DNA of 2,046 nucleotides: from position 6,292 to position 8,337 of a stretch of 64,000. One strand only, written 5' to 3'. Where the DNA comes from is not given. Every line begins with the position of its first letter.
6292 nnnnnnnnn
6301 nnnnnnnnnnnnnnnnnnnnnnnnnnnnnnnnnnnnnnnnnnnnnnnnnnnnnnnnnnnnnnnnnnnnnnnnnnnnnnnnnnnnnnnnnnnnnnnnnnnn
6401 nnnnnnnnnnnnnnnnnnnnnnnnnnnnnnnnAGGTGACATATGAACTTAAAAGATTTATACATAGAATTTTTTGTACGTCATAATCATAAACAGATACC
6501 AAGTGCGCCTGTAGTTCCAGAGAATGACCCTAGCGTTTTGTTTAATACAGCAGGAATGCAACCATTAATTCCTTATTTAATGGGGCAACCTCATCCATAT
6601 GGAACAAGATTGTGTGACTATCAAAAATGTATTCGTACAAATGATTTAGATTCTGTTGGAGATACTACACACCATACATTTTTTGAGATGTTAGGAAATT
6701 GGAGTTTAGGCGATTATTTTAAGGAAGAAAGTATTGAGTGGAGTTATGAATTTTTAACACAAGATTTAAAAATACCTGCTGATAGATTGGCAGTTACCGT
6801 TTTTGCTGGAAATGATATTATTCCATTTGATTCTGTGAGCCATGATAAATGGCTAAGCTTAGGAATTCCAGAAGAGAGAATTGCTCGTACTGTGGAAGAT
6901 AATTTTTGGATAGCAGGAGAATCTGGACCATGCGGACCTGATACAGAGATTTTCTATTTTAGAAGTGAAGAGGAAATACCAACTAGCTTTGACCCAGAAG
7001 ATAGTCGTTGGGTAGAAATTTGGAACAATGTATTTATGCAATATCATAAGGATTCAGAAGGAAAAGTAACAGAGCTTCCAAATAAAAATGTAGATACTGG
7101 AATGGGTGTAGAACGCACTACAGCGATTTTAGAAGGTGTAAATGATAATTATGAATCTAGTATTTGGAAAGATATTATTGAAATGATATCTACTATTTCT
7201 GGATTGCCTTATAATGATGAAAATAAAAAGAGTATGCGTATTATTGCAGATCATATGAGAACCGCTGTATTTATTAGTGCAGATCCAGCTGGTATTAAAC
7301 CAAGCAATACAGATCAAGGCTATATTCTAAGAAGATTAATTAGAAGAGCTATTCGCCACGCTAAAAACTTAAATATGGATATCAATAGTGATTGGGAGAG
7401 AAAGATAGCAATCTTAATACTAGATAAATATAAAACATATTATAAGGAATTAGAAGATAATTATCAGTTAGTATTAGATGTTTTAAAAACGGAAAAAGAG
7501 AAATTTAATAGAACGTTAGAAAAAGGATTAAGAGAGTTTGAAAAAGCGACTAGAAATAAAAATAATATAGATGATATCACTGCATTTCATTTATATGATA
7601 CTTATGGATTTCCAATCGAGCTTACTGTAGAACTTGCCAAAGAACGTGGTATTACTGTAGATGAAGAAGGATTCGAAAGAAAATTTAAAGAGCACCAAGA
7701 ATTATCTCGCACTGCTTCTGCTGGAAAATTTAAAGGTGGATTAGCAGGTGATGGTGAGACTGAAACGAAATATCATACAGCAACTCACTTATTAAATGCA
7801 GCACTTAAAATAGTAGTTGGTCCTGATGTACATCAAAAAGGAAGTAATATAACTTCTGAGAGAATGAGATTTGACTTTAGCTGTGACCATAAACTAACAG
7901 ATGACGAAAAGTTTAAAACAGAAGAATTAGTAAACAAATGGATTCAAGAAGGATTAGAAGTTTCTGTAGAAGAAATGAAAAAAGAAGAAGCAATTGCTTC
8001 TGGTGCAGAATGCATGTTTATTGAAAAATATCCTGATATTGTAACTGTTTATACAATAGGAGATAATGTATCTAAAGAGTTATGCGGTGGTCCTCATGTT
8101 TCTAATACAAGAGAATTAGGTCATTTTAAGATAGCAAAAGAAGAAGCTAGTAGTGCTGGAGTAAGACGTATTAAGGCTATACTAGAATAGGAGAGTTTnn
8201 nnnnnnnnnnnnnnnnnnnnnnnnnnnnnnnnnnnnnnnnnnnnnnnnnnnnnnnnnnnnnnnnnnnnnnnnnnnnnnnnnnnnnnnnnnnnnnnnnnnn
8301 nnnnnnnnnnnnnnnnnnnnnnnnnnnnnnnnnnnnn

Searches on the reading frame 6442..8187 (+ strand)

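Call 48: search_protein_families(library=pfam, proteins=[window:6442-8187:+], max_evalue=0.00001)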
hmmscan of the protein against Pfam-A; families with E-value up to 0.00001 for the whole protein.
window:6442-8187:+ (582 aa): 2 families
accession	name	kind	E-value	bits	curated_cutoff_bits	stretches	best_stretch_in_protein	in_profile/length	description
PF01411.24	tRNA-synt_2c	-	4e-139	465.1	30.3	1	3-430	2-436/552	tRNA synthetases class II (A)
PF07973.19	tRNA_SAD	-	1.7e-17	63.6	24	1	534-577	1-43/44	Threonyl and Alanyl tRNA synthetase second additional domain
